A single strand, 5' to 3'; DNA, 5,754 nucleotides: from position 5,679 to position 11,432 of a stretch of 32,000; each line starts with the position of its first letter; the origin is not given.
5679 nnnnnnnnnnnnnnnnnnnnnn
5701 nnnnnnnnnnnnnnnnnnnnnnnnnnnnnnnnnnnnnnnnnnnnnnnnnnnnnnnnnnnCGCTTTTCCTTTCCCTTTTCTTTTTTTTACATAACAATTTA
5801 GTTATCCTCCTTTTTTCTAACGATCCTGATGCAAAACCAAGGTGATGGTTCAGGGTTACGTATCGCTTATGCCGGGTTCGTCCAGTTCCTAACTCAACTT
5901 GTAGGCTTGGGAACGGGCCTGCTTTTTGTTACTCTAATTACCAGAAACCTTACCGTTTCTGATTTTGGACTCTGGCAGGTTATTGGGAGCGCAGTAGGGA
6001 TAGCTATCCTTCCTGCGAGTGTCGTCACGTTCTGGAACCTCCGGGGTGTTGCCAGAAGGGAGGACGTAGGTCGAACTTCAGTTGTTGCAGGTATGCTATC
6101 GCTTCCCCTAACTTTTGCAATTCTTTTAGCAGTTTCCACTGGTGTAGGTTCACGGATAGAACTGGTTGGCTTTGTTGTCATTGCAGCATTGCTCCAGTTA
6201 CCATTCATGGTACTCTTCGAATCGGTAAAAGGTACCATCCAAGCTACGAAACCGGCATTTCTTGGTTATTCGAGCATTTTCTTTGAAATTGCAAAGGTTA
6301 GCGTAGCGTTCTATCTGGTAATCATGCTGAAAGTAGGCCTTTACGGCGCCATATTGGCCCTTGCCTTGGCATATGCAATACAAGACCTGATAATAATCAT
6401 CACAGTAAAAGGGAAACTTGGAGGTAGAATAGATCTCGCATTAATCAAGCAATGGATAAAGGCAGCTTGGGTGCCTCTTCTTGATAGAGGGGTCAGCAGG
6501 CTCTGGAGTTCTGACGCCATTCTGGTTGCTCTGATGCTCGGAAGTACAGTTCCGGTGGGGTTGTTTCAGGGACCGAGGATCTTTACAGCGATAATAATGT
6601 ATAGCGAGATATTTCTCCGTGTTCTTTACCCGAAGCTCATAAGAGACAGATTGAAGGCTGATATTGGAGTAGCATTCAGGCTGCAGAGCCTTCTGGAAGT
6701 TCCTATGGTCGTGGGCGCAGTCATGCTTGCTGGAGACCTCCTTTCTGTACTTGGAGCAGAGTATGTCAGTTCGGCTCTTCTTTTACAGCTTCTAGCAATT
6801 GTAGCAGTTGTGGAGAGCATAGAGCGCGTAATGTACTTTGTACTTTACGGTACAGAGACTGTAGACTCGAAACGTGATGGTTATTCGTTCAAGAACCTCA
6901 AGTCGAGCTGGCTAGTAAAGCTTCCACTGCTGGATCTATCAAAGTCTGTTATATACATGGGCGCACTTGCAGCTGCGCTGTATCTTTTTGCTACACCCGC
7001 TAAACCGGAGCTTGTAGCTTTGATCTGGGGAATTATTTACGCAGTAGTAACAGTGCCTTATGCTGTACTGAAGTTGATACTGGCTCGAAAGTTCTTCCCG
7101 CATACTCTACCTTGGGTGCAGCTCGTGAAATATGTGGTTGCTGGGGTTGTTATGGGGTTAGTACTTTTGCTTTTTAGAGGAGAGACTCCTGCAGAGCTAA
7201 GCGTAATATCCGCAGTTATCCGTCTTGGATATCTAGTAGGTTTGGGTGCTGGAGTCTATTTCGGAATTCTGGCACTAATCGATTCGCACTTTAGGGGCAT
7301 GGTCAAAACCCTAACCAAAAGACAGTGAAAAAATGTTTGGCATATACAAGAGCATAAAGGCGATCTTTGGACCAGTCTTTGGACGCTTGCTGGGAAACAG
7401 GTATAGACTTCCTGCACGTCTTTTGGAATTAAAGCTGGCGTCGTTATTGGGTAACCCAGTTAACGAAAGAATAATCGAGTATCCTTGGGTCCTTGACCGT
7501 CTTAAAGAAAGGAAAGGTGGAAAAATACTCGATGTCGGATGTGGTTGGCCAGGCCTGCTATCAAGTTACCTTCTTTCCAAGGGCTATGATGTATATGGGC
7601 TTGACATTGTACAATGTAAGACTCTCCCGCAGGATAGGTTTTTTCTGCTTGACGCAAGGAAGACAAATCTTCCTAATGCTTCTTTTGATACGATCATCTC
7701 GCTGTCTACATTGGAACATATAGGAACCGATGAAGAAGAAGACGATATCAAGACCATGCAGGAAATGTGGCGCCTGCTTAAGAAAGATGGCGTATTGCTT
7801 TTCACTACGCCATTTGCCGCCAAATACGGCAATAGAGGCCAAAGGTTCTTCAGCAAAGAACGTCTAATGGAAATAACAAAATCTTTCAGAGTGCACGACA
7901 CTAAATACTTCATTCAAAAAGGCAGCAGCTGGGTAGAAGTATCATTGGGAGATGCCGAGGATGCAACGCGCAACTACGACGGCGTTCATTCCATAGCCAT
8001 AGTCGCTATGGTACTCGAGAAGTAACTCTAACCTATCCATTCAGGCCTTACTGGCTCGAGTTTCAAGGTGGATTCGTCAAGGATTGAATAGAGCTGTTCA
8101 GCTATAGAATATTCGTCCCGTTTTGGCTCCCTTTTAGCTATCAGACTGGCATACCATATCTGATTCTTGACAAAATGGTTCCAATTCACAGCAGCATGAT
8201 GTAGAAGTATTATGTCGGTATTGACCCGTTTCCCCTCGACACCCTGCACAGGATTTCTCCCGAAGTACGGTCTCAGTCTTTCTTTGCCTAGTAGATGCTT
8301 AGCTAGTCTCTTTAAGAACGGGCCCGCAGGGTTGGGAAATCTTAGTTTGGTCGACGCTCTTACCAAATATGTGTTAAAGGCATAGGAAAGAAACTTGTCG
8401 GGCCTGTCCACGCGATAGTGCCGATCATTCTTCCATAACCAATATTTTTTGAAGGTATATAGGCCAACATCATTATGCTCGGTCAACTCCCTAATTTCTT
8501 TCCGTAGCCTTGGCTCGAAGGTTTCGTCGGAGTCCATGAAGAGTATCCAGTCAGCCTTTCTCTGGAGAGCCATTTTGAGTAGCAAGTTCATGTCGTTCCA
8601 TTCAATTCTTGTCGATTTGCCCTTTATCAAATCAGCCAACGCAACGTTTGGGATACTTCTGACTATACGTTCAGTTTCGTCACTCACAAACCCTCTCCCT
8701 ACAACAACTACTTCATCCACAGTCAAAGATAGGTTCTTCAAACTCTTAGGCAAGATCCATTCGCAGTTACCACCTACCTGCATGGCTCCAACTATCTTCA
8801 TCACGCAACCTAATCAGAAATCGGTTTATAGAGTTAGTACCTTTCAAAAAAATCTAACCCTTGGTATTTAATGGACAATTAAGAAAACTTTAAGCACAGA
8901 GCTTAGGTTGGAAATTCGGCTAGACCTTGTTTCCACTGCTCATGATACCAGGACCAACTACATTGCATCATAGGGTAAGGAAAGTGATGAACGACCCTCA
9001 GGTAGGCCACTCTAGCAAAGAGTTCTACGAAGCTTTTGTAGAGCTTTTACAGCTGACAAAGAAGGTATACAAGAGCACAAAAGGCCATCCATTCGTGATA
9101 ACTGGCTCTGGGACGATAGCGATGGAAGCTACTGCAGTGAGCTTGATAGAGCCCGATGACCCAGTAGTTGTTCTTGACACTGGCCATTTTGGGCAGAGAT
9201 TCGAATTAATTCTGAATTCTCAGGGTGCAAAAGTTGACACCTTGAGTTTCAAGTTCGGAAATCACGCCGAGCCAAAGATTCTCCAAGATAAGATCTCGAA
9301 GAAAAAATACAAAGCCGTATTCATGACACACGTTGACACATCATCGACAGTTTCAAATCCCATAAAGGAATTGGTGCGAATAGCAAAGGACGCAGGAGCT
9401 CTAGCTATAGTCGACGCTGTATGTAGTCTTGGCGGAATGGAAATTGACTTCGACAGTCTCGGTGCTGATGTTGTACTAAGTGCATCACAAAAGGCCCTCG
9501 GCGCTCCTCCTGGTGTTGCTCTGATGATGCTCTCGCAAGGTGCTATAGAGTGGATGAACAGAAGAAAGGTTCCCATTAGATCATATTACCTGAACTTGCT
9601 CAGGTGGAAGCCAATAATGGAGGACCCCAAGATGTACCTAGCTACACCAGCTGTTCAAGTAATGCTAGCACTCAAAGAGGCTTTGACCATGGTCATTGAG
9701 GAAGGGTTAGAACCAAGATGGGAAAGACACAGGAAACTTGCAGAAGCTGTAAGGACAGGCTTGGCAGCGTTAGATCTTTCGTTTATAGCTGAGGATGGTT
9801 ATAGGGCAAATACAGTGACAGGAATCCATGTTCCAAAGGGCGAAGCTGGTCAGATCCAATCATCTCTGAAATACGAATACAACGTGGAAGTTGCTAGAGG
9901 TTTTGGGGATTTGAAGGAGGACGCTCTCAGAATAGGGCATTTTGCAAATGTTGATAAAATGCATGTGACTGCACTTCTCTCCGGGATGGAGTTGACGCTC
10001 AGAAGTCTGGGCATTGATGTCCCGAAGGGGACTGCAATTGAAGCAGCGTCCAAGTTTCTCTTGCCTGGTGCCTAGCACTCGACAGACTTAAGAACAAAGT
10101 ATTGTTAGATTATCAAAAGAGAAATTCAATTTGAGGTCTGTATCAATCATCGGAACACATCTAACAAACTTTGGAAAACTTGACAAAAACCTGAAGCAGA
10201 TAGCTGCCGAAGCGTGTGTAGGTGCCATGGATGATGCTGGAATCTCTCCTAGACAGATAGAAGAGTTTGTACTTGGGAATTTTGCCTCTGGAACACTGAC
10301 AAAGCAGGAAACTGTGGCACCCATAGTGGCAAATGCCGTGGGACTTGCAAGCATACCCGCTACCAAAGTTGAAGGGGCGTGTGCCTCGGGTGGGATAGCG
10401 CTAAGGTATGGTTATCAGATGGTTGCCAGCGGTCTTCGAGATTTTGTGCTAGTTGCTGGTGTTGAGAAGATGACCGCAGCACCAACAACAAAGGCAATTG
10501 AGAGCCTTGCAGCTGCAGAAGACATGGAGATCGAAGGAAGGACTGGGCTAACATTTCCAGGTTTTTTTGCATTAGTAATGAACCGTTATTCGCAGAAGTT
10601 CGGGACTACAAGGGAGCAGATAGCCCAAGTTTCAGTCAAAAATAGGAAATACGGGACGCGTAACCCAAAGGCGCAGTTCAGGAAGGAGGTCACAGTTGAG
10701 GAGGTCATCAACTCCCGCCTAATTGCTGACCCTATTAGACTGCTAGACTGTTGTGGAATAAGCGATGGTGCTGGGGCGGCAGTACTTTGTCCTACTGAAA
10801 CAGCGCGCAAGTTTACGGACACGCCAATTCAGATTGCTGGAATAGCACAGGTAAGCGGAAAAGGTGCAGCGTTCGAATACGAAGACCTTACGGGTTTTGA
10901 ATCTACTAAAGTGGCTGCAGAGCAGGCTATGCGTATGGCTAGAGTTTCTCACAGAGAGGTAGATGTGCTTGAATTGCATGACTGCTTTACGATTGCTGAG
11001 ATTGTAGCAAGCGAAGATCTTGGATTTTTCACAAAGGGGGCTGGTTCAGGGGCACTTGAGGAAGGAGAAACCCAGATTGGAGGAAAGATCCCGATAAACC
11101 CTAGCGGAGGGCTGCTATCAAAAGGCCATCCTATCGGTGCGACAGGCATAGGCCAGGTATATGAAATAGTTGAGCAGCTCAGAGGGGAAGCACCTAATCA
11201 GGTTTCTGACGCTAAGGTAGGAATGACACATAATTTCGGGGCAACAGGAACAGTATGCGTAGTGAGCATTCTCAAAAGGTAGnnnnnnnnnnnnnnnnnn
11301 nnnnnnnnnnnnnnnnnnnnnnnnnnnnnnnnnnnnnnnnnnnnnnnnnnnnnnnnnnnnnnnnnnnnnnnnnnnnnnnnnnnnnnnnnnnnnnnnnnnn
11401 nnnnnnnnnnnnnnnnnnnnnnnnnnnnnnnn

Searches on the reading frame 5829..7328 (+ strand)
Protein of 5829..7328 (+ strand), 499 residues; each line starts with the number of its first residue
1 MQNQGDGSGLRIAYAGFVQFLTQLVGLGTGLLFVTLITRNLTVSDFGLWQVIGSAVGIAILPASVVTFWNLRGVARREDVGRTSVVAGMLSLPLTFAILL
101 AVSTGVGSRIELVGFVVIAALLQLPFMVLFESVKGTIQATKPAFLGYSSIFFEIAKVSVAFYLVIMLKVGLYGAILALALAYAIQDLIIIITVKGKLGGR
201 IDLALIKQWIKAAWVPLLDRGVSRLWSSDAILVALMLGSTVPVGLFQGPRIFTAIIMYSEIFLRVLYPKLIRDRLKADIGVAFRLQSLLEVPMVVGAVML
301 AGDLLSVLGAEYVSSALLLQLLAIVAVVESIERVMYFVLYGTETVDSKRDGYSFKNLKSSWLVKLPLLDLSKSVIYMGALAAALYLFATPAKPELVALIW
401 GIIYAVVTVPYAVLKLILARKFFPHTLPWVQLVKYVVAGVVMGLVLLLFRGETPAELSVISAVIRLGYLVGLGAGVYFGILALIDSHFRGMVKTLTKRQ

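Call 7: search_protein_families(library=pfam, proteins=[window:5829-7328:+], max_evalue=0.01)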
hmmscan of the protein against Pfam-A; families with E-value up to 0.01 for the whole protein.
window:5829-7328:+ (499 aa): 0 families

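Call 8: search_protein_families(library=ncbifam, proteins=[window:5829-7328:+], max_evalue=0.01)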
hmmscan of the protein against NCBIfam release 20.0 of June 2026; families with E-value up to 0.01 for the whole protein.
window:5829-7328:+ (499 aa): 0 families

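Call 83: search_solved_structures(query=A7, max_evalue=10)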
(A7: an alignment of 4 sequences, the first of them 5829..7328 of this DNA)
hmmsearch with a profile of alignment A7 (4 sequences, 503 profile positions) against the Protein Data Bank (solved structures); distinct sequences matched with E-value up to 10: 0.

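Call 84: search_protein_families(library=pfam, alignment_id=A7, max_evalue=10)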
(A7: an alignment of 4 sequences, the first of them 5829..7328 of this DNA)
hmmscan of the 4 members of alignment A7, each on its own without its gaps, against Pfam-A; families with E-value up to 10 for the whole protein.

A. member 1, window:5829-7328:+ (499 aa): 0 families

B. families by the number of members that match (of 4 scanned): 0 families

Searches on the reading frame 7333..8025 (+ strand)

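Call 7: search_protein_families(library=pfam, proteins=[window:7333-8025:+], max_evalue=0.01)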
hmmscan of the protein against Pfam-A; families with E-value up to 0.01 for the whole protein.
window:7333-8025:+ (230 aa): 9 families
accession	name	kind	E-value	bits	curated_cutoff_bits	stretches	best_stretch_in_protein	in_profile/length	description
PF08241.18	Methyltransf_11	-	4.2e-14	53.4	21.2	1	66-157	1-95/95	Methyltransferase domain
PF13489.12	Methyltransf_23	-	7.1e-13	49.1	27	1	56-167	15-127/164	Methyltransferase domain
PF13649.12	Methyltransf_25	-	1.8e-09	38.6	27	1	65-153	1-97/97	Methyltransferase domain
PF08242.18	Methyltransf_12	-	9.2e-08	33.2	30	1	66-155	1-98/98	Methyltransferase domain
PF02353.26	CMAS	-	9.4e-08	32.1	27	1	53-162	54-169/273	Mycolic acid cyclopropane synthetase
PF13847.12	Methyltransf_31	-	4.5e-07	30.1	27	1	60-161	2-113/145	Methyltransferase domain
PF05175.20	MTS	-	0.0021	18.1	23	0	54-86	24-55/170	Methyltransferase small domain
PF07757.19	AdoMet_MTase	-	0.0041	17.8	27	1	61-97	61-96/115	Predicted AdoMet-dependent methyltransferase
PF23769.1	Beta-prop_WDR75_2nd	-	0.0078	15.5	27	1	70-154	13-91/323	WD repeat-containing protein 75 second beta-propeller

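Call 8: search_protein_families(library=ncbifam, proteins=[window:7333-8025:+], max_evalue=0.01)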
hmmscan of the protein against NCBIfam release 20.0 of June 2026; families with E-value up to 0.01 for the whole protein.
window:7333-8025:+ (230 aa): 17 families
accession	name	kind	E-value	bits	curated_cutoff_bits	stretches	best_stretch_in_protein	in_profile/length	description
NF008686.0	PRK11705.1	equivalog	5.7e-10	38.8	400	1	53-159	159-267/383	cyclopropane fatty acyl phospholipid synthase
NF045667.1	MTase_DVU1556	equivalog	3.6e-09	36.4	155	1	55-160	16-122/213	DVU_1556 family methyltransferase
TIGR02072.1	BioC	equivalog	4.8e-08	33.1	184.95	1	55-161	25-136/244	malonyl-ACP O-methyltransferase BioC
NF053839.1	CPFASynBruc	equivalog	1.9e-07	30.4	600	1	57-158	170-277/410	cyclopropane fatty acid synthase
TIGR01983.1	UbiG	equivalog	2.4e-07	30.3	102.95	1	59-159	47-153/228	bifunctional 2-polyprenyl-6-hydroxyphenol methylase/3-demethylubiquinol 3-O-methyltransferase UbiG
NF043040.1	corrin_prot_MT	hypoth_equivalog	4.3e-07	29.6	180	1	56-92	37-71/216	corrinoid protein-associated methyltransferase CpaM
NF040703.1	cyclopro_CfaB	exception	1.2e-05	24.3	650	1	55-144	153-253/393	C17 cyclopropane fatty acid synthase CfaB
TIGR02021.1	BchM-ChlM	equivalog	1.6e-05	24.4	158.9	1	53-94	44-86/218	magnesium protoporphyrin IX methyltransferase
NF040660.1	mycolic_MTase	equivalog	3.7e-05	23.4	390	1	53-162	52-167/283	cyclopropane mycolic acid synthase family methyltransferase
NF051855.1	GlySarMtaseBact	equivalog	0.00016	21.4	350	1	52-157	44-158/259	glycine/sarcosine N-methyltransferase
NF008405.0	PRK11207.1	equivalog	0.00078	19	218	1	53-91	22-59/198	tellurite resistance methyltransferase TehB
NF008992.0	PRK12335.1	equivalog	0.00084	18.6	303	1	53-94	114-154/289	SAM-dependent methyltransferase TehB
NF041255.1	mycofact_MftM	equivalog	0.001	18.5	200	1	62-185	140-269/289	mycofactocin oligosaccharide methyltransferase MftM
TIGR01934.1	MenG_MenH_UbiE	subfamily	0.0018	17.7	158.35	1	55-192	33-178/223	ubiquinone/menaquinone biosynthesis methyltransferase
NF041536.1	ArsM_DUF2284_UU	exception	0.0021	16.5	575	0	60-161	75-184/459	arsenite methyltransferase/DUF2284 domain selenoprotein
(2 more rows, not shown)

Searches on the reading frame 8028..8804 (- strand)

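Call 7: search_protein_families(library=pfam, proteins=[window:8028-8804:-], max_evalue=0.01)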
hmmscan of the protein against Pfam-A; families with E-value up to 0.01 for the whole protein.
window:8028-8804:- (258 aa): 2 families
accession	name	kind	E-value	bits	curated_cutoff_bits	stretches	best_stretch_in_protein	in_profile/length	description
PF00535.33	Glycos_transf_2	-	2.5e-05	24.7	23.3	1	20-135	18-131/168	Glycosyl transferase family 2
PF13704.12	Glyco_tranf_2_4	-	0.005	17.7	27.5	0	13-96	2-84/98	Glycosyl transferase family 2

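Call 8: search_protein_families(library=ncbifam, proteins=[window:8028-8804:-], max_evalue=0.01)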
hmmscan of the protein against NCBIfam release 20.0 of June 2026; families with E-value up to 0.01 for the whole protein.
window:8028-8804:- (258 aa): 0 families

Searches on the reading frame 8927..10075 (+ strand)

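Call 7: search_protein_families(library=pfam, proteins=[window:8927-10075:+], max_evalue=0.01)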
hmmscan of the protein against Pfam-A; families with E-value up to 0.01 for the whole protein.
window:8927-10075:+ (382 aa): 3 families
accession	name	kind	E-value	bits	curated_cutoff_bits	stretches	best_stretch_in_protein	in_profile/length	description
PF00266.25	Aminotran_5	-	1.4e-30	107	21.5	1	25-325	33-338/371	Aminotransferase class-V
PF01053.26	Cys_Met_Meta_PP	-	1.1e-06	27.9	27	1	43-191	57-200/381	Cys/Met metabolism PLP-dependent enzyme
PF00155.27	Aminotran_1_2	-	2e-06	27.7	19.7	1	28-351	42-358/361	Aminotransferase class I and II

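Call 8: search_protein_families(library=ncbifam, proteins=[window:8927-10075:+], max_evalue=0.01)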
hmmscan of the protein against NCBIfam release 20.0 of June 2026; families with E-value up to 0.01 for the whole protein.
window:8927-10075:+ (382 aa): 42 families (the best 25 are shown)
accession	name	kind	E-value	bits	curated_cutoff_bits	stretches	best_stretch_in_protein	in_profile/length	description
NF045640.1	AspGlyoxATaseBhcA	equivalog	4.6e-61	206.9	650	1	5-377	7-383/395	L-aspartate--glyoxylate aminotransferase BhcA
NF046070.1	PyrdoxPyrvTramin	equivalog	1.7e-58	198.3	600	1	6-344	9-349/369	pyridoxamine--pyruvate transaminase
TIGR03301.1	PhnW-AepZ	equivalog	9.8e-51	173.2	360.8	1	4-353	1-350/355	2-aminoethylphosphonate aminotransferase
NF010006.0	PRK13479.1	equivalog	1e-38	133.4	296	1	3-363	6-366/369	2-aminoethylphosphonate--pyruvate transaminase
TIGR02326.1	transamin_PhnW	equivalog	1.7e-37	129.4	400.8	1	3-355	4-357/363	2-aminoethylphosphonate--pyruvate transaminase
NF040779.1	Sec_lyase_SclA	exception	2.5e-12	46.4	525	1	40-320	48-329/378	selenocysteine lyase SclA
TIGR04343.1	egtE_PLP_lyase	equivalog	1.5e-11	43.8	400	1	59-205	77-218/370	ergothioneine biosynthesis PLP-dependent enzyme EgtE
TIGR01979.1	sufS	subfamily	2.1e-11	43.4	475.1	1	58-283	85-315/403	SufS family cysteine desulfurase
TIGR01977.1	am_tr_V_EF2568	hypoth_equivalog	2.5e-10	39.9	377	1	39-323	48-332/376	cysteine desulfurase family protein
NF005047.0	PRK06460.1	equivalog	1.3e-09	37.4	501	1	39-211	46-212/376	hypothetical protein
TIGR01366.1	serC_3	equivalog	8.4e-09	35.1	401.65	1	126-355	127-355/361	phosphoserine transaminase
NF006810.0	PRK09331.1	subfamily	3.6e-08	32.6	301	1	66-200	93-233/397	Sep-tRNA:Cys-tRNA synthetase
NF002841.0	PRK03080.1-2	equivalog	5.1e-08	32.3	477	1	28-211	41-216/389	phosphoserine transaminase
TIGR03402.1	FeS_nifS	equivalog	1.6e-07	30.4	530.75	1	95-205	105-213/379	cysteine desulfurase NifS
TIGR02080.1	O_succ_thio_ly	equivalog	2.8e-07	29.6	504.55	1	43-191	56-199/382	cystathionine gamma-synthase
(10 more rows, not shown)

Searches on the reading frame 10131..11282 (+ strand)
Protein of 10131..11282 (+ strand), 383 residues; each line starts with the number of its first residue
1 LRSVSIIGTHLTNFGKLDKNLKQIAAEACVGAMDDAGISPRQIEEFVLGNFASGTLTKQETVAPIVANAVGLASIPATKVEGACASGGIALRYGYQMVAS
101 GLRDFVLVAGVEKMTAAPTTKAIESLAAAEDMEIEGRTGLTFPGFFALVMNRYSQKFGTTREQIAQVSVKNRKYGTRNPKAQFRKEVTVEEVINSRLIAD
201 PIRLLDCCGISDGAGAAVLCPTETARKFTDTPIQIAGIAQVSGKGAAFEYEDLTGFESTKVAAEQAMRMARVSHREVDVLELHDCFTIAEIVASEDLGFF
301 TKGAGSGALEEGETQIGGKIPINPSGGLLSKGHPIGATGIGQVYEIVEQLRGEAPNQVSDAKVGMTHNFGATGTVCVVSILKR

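Call 7: search_protein_families(library=pfam, proteins=[window:10131-11282:+], max_evalue=0.01)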
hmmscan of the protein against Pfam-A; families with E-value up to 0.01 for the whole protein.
window:10131-11282:+ (383 aa): 5 families
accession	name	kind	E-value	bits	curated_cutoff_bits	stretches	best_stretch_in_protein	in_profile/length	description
PF22691.2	Thiolase_C_1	-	7.8e-43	146.1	28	1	246-383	8-144/144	Thiolase C-terminal domain-like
PF00108.29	Thiolase_N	-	3.4e-31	109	26.4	1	4-222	1-259/260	Thiolase, N-terminal domain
PF02803.24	Thiolase_C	-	5.3e-09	36.2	27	1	261-353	26-100/123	Thiolase, C-terminal domain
PF00109.32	ketoacyl-synt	-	1e-06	29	20.8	1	58-126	149-216/252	Beta-ketoacyl synthase, N-terminal domain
PF08545.16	ACP_syn_III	-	3.1e-05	24.2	24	0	81-116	4-39/80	3-Oxoacyl-[acyl-carrier-protein (ACP)] synthase III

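Call 8: search_protein_families(library=ncbifam, proteins=[window:10131-11282:+], max_evalue=0.01)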
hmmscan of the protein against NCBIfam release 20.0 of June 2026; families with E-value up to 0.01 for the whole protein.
window:10131-11282:+ (383 aa): 57 families (the best 25 are shown)
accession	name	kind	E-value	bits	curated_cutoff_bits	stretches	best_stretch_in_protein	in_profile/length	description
NF004720.0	PRK06064.1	subfamily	2.3e-144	481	420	1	1-383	1-387/389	thiolase domain-containing protein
NF053570.1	AcCoTHIOL_METTL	equivalog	3.7e-130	434.2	600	1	1-382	1-382/385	acetyl-CoA acetyltransferase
NF009228.0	PRK12578.1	subfamily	1.9e-99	332.9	485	1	2-383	3-387/387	thiolase domain-containing protein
NF005704.0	PRK07516.1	subfamily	6e-91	305.3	412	1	2-383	2-387/389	thiolase domain-containing protein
NF004810.0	PRK06157.1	equivalog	1.8e-89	300.7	403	1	2-381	7-395/400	acetyl-CoA acetyltransferase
NF006102.0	PRK08256.1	subfamily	6.4e-83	279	436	1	2-382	3-391/394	lipid-transfer protein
NF004982.0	PRK06365.1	equivalog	1e-79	268.6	695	2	1-241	15-256/430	thiolase domain-containing protein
NF053628.1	BnzsclthlBbsBGT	equivalog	3.8e-70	236.6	750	1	2-371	5-370/389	benzoylsuccinyl-CoA thiolase subunit BbsB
NF004715.0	PRK06059.1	equivalog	2.2e-66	224.5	424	1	2-375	4-392/399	lipid-transfer protein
NF004936.0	PRK06289.1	equivalog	1.2e-62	212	375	1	12-381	17-401/405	acetyl-CoA acetyltransferase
NF004811.0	PRK06158.1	subfamily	3.7e-61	207.2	421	1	5-372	11-369/384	acetyl-CoA acetyltransferase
NF004721.0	PRK06065.1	equivalog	5.2e-57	193.5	455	1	3-372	11-382/393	thiolase domain-containing protein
NF006180.0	PRK08313.1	subfamily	4.6e-55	187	514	1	2-373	4-374/389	thiolase domain-containing protein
NF006010.0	PRK08142.1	subfamily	6.8e-55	186.4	462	1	17-371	21-372/388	thiolase domain-containing protein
NF005892.0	PRK07855.1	subfamily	1.8e-53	181.8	469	1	4-362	8-370/390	lipid-transfer protein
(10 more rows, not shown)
